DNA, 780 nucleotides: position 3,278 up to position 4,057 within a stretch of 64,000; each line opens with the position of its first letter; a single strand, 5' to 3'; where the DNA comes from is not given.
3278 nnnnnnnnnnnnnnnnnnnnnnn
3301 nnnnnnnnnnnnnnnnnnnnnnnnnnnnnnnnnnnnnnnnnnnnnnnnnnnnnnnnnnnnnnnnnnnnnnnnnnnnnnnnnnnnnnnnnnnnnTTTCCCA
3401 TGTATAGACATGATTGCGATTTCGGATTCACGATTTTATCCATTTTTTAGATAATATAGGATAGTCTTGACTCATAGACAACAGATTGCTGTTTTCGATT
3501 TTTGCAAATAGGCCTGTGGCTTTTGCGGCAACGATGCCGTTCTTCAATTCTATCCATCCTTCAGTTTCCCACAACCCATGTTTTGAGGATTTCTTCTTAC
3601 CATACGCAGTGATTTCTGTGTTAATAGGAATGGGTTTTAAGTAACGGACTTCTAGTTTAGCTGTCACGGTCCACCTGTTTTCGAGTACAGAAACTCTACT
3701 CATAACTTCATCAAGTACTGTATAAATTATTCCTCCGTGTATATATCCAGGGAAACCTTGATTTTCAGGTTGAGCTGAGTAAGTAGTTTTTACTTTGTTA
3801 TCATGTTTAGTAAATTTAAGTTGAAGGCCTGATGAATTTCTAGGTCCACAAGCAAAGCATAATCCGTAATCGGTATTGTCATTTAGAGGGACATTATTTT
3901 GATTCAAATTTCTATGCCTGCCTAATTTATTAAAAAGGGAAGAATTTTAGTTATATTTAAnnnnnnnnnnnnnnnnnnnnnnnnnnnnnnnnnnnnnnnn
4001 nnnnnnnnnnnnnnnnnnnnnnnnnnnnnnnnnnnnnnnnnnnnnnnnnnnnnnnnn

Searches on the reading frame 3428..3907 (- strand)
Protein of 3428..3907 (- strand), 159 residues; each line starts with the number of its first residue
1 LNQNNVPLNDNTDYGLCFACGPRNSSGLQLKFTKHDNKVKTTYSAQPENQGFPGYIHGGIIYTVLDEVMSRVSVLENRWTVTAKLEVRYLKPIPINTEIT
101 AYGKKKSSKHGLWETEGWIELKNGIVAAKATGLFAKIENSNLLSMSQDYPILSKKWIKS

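Call 23: search_protein_families(library=pfam, proteins=[window:3428-3907:-], max_evalue=0.001)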
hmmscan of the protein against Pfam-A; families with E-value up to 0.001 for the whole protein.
window:3428-3907:- (159 aa): 1 family
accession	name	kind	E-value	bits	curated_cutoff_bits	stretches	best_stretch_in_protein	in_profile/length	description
PF03061.28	4HBT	-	8.9e-05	23.2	20.6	1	54-104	2-55/79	Thioesterase superfamily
